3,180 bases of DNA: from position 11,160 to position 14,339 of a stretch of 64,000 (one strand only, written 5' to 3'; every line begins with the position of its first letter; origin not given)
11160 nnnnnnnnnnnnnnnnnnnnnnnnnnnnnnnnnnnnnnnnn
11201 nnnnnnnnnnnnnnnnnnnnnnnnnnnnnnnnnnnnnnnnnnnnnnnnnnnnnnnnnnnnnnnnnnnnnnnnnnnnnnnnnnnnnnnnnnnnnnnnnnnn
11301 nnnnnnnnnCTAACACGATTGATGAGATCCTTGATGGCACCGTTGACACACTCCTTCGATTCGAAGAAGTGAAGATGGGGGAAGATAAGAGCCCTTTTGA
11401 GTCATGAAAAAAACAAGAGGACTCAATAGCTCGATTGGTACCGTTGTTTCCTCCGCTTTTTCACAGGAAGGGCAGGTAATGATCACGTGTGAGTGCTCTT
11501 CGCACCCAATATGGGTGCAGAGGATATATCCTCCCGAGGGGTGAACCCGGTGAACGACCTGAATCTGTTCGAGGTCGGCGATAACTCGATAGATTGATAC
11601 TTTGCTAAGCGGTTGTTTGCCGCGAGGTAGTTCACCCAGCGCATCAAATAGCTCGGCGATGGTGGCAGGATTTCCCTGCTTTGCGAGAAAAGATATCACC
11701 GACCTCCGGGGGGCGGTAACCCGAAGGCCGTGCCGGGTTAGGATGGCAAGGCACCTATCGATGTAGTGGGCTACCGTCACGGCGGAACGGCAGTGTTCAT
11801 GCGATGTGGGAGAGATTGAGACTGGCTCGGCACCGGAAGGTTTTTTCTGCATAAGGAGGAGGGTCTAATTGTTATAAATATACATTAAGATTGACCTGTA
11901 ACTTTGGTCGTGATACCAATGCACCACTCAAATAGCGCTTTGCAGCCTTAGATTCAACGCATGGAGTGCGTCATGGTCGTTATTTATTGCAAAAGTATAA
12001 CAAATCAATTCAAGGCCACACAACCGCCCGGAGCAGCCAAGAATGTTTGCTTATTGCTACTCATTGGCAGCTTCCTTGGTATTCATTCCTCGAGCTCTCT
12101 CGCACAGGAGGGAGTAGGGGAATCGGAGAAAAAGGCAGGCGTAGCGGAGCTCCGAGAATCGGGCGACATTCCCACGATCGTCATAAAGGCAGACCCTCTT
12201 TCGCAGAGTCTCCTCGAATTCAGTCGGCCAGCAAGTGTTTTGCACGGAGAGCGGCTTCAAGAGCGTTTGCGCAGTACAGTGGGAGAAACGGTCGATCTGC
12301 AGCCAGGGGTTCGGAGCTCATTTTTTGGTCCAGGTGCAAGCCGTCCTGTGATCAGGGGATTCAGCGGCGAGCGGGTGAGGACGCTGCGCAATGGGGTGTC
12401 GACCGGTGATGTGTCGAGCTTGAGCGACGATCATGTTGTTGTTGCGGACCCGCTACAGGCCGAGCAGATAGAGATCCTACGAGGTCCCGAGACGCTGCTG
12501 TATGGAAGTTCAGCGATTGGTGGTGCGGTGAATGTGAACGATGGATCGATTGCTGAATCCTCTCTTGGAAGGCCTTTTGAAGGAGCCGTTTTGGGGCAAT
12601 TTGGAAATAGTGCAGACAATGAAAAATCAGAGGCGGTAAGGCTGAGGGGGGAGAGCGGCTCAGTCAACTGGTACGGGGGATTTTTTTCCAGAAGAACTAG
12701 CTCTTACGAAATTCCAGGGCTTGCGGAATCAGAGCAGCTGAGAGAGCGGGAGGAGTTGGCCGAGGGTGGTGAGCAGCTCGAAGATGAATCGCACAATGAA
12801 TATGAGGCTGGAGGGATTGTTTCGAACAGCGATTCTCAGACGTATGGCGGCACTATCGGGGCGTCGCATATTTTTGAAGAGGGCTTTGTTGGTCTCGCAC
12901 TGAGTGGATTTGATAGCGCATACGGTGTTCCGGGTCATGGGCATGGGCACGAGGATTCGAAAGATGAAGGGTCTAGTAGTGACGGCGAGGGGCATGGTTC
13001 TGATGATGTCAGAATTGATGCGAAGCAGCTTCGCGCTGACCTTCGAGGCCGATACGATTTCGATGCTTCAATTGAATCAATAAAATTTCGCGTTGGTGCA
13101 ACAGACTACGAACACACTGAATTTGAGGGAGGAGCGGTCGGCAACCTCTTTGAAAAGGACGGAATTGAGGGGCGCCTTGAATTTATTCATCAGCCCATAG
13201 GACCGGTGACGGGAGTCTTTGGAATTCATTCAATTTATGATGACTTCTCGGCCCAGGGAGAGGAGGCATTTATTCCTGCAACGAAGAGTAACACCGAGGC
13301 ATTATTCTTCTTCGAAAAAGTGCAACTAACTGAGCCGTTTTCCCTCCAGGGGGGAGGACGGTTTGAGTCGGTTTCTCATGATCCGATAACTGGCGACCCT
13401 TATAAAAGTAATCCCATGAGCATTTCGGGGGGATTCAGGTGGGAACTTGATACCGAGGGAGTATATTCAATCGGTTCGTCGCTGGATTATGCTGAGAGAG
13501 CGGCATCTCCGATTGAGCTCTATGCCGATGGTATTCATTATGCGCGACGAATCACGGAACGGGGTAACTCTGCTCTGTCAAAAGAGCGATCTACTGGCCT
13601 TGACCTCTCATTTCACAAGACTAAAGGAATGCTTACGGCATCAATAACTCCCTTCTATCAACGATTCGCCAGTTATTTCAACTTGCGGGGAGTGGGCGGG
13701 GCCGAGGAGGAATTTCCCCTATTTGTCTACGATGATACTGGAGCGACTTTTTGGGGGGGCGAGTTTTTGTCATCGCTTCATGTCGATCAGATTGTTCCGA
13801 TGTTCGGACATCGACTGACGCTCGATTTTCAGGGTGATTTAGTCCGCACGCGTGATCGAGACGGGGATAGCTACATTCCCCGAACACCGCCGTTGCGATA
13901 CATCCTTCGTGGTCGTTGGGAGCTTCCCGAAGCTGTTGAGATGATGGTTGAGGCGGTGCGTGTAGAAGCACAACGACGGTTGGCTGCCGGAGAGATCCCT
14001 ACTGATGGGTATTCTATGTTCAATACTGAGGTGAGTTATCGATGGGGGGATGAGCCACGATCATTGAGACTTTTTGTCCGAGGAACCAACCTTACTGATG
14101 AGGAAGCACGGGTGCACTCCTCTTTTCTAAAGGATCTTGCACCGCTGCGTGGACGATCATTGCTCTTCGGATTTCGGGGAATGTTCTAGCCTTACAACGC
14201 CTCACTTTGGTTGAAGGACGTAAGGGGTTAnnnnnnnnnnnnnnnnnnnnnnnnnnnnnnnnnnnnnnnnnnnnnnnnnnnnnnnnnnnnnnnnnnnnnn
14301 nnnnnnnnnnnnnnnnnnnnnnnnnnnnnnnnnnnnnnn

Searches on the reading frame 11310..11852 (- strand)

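Call 24: search_protein_families(library=pfam, proteins=[window:11310-11852:-], max_evalue=0.0001)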
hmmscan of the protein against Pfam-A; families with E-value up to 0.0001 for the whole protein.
window:11310-11852:- (180 aa): 1 family
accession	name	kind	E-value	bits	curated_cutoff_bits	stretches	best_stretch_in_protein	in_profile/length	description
PF01475.25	FUR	-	6.6e-08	33.2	23.1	1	41-136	2-93/121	Ferric uptake regulator family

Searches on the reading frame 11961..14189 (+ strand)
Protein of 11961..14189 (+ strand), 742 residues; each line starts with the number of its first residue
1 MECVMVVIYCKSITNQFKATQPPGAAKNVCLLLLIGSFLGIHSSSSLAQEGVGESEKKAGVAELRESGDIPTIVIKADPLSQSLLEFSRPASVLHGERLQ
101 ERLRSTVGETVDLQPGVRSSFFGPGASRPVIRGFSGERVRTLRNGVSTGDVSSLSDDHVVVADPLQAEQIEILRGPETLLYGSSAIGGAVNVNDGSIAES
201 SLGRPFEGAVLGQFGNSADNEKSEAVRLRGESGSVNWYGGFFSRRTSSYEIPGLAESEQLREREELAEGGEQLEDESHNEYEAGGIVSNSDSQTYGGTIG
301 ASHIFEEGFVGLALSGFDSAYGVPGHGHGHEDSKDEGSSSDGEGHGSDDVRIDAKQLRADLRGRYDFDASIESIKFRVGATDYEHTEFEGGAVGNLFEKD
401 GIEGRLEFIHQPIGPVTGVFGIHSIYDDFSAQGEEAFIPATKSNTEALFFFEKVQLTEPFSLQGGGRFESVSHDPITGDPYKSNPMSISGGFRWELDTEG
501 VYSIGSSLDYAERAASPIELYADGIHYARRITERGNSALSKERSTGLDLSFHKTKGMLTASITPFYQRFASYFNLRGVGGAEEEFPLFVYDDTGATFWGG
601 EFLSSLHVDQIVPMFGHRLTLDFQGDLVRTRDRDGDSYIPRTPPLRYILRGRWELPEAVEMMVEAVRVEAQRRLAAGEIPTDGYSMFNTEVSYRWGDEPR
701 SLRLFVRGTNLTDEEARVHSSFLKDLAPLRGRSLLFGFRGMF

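Call 24: search_protein_families(library=pfam, proteins=[window:11961-14189:+], max_evalue=0.0001)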
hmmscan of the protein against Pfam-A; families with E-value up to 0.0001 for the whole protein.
window:11961-14189:+ (742 aa): 2 families
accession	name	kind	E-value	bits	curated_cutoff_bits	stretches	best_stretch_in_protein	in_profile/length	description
PF00593.30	TonB_dep_Rec_b-barrel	-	1.3e-20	75.1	27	1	327-711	38-436/436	TonB dependent receptor-like, beta-barrel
PF07715.20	Plug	-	6.4e-20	72.1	23.9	1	86-189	4-107/107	TonB-dependent Receptor Plug Domain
